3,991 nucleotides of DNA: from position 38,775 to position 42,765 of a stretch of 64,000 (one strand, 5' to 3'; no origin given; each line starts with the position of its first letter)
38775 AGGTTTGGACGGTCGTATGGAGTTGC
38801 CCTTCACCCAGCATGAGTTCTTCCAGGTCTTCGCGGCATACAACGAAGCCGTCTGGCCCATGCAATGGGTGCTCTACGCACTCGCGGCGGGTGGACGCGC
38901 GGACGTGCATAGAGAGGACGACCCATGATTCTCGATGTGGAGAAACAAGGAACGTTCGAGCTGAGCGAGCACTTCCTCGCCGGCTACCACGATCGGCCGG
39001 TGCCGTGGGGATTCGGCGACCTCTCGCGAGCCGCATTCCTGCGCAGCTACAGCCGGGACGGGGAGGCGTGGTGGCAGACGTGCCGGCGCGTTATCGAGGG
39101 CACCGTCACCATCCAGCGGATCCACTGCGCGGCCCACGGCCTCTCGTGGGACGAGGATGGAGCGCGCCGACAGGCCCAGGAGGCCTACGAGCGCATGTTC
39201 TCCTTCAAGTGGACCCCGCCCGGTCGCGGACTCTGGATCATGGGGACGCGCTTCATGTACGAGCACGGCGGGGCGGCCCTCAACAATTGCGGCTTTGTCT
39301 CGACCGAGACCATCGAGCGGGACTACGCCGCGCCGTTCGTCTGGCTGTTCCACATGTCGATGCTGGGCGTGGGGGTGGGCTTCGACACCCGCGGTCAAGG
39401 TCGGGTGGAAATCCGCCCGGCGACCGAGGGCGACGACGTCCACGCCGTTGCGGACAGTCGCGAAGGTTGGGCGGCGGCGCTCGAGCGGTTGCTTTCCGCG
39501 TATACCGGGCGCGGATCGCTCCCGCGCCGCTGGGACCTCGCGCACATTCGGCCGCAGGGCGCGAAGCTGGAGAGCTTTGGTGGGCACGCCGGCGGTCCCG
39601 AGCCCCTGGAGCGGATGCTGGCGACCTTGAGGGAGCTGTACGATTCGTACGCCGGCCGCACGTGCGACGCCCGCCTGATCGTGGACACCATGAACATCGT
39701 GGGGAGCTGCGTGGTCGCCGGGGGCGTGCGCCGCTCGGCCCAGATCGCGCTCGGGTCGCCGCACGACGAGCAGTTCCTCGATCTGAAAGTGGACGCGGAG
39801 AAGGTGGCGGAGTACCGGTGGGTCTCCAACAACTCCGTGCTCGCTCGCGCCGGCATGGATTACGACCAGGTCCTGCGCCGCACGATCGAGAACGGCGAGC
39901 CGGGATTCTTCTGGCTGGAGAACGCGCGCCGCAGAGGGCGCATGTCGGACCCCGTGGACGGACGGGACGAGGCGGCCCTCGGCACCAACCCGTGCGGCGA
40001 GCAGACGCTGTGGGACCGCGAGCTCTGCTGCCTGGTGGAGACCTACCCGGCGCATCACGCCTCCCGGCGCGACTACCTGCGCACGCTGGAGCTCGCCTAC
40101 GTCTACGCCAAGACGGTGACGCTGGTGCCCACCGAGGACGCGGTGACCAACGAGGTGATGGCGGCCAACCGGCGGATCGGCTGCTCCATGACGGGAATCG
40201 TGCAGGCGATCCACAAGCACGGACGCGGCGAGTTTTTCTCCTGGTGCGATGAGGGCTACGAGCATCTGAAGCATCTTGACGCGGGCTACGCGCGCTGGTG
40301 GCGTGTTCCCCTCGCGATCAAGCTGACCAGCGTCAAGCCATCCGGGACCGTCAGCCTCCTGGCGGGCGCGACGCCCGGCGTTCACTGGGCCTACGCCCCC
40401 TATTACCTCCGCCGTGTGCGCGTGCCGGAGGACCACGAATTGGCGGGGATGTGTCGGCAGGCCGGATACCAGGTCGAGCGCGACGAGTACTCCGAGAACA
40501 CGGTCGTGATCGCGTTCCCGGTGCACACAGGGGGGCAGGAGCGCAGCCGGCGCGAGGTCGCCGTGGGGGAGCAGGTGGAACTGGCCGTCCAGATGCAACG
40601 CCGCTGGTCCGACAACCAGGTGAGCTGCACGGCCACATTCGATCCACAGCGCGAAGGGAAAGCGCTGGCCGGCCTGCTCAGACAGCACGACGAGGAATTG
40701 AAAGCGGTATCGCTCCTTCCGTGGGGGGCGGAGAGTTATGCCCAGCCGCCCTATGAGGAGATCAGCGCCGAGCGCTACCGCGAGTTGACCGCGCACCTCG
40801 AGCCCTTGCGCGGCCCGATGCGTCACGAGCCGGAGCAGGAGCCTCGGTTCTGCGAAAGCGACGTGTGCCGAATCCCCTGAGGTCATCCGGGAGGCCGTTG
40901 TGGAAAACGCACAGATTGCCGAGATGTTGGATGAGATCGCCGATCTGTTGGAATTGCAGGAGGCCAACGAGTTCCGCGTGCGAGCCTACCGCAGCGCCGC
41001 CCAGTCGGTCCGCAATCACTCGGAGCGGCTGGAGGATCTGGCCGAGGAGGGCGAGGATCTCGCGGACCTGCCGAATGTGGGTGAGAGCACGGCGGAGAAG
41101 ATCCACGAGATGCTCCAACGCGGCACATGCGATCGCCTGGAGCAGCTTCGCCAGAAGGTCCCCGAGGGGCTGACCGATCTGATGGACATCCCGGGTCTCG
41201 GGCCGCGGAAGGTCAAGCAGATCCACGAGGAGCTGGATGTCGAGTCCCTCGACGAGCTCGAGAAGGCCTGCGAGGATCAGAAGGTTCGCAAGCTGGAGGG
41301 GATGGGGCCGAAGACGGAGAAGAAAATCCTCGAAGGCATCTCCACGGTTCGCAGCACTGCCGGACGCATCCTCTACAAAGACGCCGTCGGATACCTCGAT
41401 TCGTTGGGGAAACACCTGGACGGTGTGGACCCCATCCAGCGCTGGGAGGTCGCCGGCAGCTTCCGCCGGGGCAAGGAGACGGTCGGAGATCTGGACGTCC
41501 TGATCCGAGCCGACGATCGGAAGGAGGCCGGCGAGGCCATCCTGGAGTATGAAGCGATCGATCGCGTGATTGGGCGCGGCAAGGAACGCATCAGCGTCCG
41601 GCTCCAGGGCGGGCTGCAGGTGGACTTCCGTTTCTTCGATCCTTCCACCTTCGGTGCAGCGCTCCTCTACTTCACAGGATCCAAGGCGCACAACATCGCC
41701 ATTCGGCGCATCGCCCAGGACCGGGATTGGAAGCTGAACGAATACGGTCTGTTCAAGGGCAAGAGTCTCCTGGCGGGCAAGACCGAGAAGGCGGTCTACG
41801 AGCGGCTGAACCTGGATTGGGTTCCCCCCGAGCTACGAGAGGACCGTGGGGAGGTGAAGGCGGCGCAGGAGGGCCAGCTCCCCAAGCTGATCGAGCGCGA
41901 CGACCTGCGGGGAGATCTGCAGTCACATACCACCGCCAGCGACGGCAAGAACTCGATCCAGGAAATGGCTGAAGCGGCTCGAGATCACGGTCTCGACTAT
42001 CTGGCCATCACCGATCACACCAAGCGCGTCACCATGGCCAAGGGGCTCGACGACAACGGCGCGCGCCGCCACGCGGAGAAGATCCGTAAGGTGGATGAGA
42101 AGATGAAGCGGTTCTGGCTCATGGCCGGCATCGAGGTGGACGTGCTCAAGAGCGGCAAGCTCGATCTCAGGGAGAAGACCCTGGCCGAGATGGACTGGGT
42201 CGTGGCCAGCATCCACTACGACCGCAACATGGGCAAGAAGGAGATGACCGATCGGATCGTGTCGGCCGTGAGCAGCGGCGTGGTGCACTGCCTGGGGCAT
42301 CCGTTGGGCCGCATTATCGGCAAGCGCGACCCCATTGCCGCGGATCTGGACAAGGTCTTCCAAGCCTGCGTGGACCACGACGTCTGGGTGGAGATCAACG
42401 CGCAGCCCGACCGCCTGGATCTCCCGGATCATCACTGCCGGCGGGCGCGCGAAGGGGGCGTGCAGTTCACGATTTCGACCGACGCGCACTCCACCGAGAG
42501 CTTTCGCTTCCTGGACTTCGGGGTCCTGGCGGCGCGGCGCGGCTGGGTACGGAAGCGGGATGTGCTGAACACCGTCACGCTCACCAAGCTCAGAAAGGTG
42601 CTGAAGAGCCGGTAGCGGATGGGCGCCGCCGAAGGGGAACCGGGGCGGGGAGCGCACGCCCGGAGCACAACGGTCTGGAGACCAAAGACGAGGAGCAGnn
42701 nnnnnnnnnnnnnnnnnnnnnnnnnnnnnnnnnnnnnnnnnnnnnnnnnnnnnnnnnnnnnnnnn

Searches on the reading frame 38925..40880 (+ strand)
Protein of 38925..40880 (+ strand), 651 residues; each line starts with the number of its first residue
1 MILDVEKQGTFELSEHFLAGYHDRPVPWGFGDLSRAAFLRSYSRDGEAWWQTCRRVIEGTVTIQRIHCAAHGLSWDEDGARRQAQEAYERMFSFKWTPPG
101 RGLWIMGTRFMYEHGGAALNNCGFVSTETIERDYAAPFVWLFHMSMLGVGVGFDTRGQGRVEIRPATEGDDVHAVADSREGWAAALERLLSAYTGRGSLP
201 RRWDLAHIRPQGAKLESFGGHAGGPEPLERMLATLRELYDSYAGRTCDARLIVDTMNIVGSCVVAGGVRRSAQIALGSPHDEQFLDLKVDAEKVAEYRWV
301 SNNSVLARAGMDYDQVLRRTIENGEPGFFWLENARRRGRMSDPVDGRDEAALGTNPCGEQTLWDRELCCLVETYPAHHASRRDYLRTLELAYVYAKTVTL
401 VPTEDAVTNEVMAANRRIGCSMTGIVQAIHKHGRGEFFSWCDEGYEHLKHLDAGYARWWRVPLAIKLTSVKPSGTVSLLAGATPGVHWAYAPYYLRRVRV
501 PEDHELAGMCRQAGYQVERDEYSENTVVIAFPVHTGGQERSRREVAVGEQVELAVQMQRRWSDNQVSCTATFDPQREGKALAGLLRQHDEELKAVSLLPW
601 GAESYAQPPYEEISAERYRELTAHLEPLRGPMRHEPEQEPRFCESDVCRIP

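Call 29: search_protein_families(library=pfam, proteins=[window:38925-40880:+], max_evalue=0.001)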
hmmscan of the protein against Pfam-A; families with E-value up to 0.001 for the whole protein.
window:38925-40880:+ (651 aa): 3 families
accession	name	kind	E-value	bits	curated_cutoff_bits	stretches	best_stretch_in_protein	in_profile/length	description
PF17975.6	RNR_Alpha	-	1e-24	87.4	26.4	1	13-108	1-101/101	Ribonucleotide reductase alpha domain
PF21995.1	RNR-II_ins_dom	-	1.8e-08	35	27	1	172-236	36-104/107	B12-dependent ribonucleotide reductase, insertion domain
PF02867.20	Ribonuc_red_lgC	-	0.00019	20.7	23.9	0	269-400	126-265/523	Ribonucleotide reductase, barrel domain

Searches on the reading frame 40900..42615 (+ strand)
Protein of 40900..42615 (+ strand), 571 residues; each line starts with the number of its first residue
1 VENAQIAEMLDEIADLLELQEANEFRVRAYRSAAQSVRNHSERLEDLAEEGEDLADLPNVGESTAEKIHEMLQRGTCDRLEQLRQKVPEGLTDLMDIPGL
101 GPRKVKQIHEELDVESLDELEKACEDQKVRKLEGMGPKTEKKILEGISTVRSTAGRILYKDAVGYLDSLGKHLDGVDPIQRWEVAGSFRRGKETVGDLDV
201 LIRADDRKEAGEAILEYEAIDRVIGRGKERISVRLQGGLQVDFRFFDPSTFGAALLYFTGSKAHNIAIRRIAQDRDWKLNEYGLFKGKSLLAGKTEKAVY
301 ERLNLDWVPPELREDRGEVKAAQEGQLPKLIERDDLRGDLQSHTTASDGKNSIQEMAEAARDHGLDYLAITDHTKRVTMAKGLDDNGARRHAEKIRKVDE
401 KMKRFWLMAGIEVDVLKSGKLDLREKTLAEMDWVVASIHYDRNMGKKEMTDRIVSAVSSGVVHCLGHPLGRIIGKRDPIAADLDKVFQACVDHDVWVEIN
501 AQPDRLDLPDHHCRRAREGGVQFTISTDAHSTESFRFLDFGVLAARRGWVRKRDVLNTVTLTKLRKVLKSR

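Call 29: search_protein_families(library=pfam, proteins=[window:40900-42615:+], max_evalue=0.001)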
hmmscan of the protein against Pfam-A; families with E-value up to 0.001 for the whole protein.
window:40900-42615:+ (571 aa): 8 families
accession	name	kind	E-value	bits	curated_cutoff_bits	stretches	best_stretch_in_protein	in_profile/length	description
PF14716.13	HHH_8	-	6.9e-25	87.7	30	1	1-77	1-73/73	Helix-hairpin-helix domain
PF14791.11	DNA_pol_B_thumb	-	1.3e-24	86.2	25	1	254-314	1-63/63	DNA polymerase beta thumb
PF14520.12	HHH_5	-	1.6e-14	54.5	27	1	93-147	3-55/57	Helix-hairpin-helix domain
PF02811.25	PHP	-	3.1e-11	44.3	26.4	1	339-500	1-162/164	PHP domain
PF00633.29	HHH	-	7.8e-08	32.2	24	0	52-70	11-29/30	Helix-hairpin-helix motif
PF14792.12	DNA_pol_B_palm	-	3e-07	31.1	25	1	171-210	16-55/113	DNA polymerase beta palm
PF11731.14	Cdd1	-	5.3e-05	23.8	25.5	0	52-93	6-43/86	Pathogenicity locus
PF11798.14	IMS_HHH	-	0.00016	22.2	24.4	0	127-145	11-28/32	IMS family HHH motif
